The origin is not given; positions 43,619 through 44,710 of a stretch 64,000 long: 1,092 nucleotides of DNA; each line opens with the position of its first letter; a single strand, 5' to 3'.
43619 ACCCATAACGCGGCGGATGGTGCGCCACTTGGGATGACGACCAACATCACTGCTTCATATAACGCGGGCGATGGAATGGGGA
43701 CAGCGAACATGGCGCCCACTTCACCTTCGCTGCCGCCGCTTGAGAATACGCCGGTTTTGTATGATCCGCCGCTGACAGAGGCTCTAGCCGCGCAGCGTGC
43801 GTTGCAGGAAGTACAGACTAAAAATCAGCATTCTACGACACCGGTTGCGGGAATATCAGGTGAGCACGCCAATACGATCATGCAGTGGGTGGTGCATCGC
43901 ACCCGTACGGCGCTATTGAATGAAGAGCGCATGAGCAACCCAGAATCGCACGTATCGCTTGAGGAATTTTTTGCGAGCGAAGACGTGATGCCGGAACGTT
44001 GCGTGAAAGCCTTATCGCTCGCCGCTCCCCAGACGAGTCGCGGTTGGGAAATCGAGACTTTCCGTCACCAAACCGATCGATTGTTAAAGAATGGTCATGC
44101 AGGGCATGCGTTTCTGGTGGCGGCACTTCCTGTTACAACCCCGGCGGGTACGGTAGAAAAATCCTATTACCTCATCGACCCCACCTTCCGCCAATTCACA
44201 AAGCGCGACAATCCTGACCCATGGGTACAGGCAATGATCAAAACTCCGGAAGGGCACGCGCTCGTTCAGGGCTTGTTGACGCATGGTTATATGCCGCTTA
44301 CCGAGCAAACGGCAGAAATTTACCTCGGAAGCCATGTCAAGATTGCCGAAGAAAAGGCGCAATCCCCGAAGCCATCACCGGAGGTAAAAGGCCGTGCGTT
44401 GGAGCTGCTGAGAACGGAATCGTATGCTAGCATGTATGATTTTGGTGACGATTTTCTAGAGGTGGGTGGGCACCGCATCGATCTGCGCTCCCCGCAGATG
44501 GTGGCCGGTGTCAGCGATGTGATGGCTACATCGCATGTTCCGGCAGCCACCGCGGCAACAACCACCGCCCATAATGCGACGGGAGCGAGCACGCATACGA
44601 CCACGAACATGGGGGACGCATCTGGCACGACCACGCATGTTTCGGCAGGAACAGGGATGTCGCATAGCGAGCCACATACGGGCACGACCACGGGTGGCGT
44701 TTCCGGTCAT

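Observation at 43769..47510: The module shared by A and B has Cys-His-Asp with identical spacing and an HxF...DPT signature: a transglutaminase-like/papain-fold enzyme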

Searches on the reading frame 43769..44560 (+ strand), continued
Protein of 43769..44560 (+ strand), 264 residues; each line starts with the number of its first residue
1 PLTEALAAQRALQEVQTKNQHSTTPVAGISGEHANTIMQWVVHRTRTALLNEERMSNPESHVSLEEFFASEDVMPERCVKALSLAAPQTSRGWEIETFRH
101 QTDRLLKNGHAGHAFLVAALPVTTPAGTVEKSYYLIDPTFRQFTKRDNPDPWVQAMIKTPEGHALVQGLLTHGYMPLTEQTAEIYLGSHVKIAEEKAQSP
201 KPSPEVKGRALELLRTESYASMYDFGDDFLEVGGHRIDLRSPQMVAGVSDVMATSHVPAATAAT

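Call 74: search_protein_families(library=pfam, proteins=[L059:31-783:+, L059:810-1724:+, L059:1724-5146:+, L059:10563-12809:-, L059:12799-17034:-, L055:1515-4247:-, L055:9793-10218:+, L055:10281-10937:+, L013:10628-11464:+, L013:4843-5730:+], max_evalue=0.0001)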
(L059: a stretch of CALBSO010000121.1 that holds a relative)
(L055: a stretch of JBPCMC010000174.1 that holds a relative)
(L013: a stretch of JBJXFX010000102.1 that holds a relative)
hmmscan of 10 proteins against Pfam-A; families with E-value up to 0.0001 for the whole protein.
L059:31-783:+ (251 aa): 1 family
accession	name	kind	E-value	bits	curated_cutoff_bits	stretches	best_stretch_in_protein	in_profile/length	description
PF04865.19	Baseplate_J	-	6.7e-13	49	21.1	1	2-164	83-231/255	Baseplate J-like protein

L059:810-1724:+ (305 aa): 3 families
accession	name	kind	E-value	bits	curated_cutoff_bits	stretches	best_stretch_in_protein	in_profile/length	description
PF00498.31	FHA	-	5.5e-16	59.2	20.7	1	28-93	2-67/67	FHA domain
PF09684.15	Tail_P2_I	-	8.5e-13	48.8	20.6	1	183-286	17-126/139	Phage tail protein (Tail_P2_I)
PF16697.10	Yop-YscD_cpl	-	4.3e-09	36.9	33.2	1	20-100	12-91/94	Inner membrane component of T3SS, cytoplasmic domain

L059:1724-5146:+ (1141 aa): 5 families
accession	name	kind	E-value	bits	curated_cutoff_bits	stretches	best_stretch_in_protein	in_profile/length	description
PF00069.31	Pkinase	-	1.9e-46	159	31.7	1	12-276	1-255/263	Protein kinase domain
PF07714.23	PK_Tyr_Ser-Thr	-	3.9e-37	128.4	23.1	1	14-273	3-249/258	Protein tyrosine and serine/threonine kinase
PF16697.10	Yop-YscD_cpl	-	1.5e-11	44.8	33.2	1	332-424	3-93/94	Inner membrane component of T3SS, cytoplasmic domain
PF00498.31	FHA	-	3.1e-11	44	20.7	1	349-415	1-67/67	FHA domain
PF13473.12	Cupredoxin_1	-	1.8e-08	34.8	27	1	1042-1131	16-98/104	Cupredoxin-like domain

L059:10563-12809:- (748 aa): 0 families

L059:12799-17034:- (1411 aa): 4 families
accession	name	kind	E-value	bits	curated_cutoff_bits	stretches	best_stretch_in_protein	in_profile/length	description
PF02494.22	HYR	-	3.5e-31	107.8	21.7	4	1170-1247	2-81/81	HYR domain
PF01464.25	SLT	-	3.1e-13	49.7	21.3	1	612-732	3-109/117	Transglycosylase SLT domain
PF13529.12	Peptidase_C39_2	-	1e-09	39.6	24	1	421-533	4-129/143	Peptidase_C39 like family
PF13406.11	SLT_2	-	4.2e-06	26.6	24.3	0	656-705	155-200/292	Transglycosylase SLT domain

L055:1515-4247:- (910 aa): 11 families
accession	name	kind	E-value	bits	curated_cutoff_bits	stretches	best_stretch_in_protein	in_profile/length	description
PF13424.12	TPR_12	-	2.4e-31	108.2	30.1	5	695-768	2-77/77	Tetratricopeptide repeat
PF13374.12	TPR_10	-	3.1e-12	46.5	27.5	0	735-768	1-34/42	Tetratricopeptide repeat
PF13560.12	HTH_31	-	9.7e-12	45.5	27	1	48-109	2-63/64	Helix-turn-helix domain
PF01381.28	HTH_3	-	2.8e-11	43.7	23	1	52-104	1-52/55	Helix-turn-helix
PF17874.7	TPR_MalT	-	9.1e-10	38.8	45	1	656-801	39-186/336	MalT-like TPR region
PF07719.23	TPR_2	-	7.8e-08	32.3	27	0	737-766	2-31/34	Tetratricopeptide repeat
PF00931.28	NB-ARC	-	8.2e-08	32.2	23.5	1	151-359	9-212/248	NB-ARC domain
PF13181.12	TPR_8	-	1.1e-07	31.9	25.7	0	659-681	4-26/34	Tetratricopeptide repeat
PF13191.12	AAA_16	-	1.2e-06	29.5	32.6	1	140-214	1-73/167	AAA ATPase domain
PF00515.34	TPR_1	-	4.5e-06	26.7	27.8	0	616-637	1-22/34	Tetratricopeptide repeat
PF13176.12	TPR_7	-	2.4e-05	24.5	27.9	0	659-681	2-24/36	Tetratricopeptide repeat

L055:9793-10218:+ (142 aa): 0 families

L055:10281-10937:+ (219 aa): 2 families
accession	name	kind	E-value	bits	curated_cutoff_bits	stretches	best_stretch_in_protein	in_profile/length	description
PF01789.22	PsbP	-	6.9e-06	26.6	23.5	1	74-199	4-137/155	PsbP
PF08786.17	DcrB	-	6.2e-05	23.5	27.2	1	84-199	3-112/127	DcrB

L013:10628-11464:+ (279 aa): 3 families
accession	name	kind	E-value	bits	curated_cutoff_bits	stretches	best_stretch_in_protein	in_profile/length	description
PF13561.12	adh_short_C2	-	3.5e-60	204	27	1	13-277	1-236/236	Enoyl-(Acyl carrier protein) reductase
PF00106.31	adh_short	-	1.6e-54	184.8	26.6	1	7-216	1-190/195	short chain dehydrogenase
PF08659.16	KR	-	2.1e-10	41.2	22.6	1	10-179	4-153/180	KR domain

L013:4843-5730:+ (296 aa): 0 families

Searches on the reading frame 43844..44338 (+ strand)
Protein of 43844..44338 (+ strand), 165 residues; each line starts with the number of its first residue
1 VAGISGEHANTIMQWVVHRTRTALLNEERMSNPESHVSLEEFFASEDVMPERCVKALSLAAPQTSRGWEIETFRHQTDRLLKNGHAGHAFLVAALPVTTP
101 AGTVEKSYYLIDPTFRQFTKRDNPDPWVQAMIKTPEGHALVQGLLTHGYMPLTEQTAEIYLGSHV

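Call 69: find_homologous_proteins(query=A3, max_evalue=0.001)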
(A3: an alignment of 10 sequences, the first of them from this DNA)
Query A3 (10 sequences) (165 aa, profile of the alignment): 11 proteins with E <= 0.001 among 5898 candidates.
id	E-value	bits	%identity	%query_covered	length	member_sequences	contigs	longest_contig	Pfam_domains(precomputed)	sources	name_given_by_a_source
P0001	2.9e-48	182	45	100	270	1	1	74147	-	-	-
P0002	1.6e-46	176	47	100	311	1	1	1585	-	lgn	-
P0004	2.1e-42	163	42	100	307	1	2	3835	-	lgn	-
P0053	3.2e-38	149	28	94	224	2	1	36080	-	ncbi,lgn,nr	ncbi:MAG: hypothetical protein PHX61_06005 [Alphaproteobacteria bacterium]|nr:hypothetical protein [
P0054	1.7e-30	124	28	97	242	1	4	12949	-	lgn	-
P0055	3.1e-30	123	28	97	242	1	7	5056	-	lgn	-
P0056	1.6e-27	114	28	98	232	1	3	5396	-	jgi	jgi:hypothetical protein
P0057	2.6e-23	101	34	45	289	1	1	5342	-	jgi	jgi:hypothetical protein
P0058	1.7e-21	95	33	45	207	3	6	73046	-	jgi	jgi:hypothetical protein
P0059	1.5e-19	88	34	39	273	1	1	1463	-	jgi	jgi:hypothetical protein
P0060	9.1e-7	47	39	34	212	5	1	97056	-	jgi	jgi:hypothetical protein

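Call 79: find_related_loci(query=A3, collection=metagenome_contigs, flank=8000)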
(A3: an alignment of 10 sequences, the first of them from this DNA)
Query A3 (165 aa) in metagenome_contigs; peptide patterns used: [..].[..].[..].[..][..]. (x = any residue, [..] = any of these).
95 stretches matched a pattern; 48 encode a relative of the query (tblastn E <= 1e-3); 48 distinct loci.
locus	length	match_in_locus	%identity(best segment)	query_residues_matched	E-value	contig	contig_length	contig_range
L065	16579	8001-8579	30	1-165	2e-18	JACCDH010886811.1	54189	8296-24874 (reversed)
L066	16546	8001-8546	27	1-165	3e-17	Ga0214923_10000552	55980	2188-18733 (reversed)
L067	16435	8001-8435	28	4-160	5e-9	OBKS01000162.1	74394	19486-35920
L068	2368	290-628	35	52-160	2e-10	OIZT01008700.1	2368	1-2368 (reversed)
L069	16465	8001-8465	28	3-160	9e-10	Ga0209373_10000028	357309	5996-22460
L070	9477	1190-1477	36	70-160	1e-9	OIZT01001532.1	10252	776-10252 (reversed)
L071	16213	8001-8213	37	78-160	1e-9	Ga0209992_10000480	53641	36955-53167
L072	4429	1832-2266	28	4-160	3e-9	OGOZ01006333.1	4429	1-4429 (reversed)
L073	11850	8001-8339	35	52-160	4e-9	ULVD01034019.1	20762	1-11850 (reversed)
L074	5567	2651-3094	26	4-160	4e-9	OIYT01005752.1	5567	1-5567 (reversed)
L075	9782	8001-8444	27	4-160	4e-9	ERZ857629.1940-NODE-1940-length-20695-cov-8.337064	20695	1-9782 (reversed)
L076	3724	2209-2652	26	4-160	6e-9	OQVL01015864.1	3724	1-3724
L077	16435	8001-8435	28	4-160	6e-9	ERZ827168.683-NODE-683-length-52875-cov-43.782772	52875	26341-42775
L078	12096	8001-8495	23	3-165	5e-9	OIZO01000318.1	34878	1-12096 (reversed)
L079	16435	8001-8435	28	4-160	7e-9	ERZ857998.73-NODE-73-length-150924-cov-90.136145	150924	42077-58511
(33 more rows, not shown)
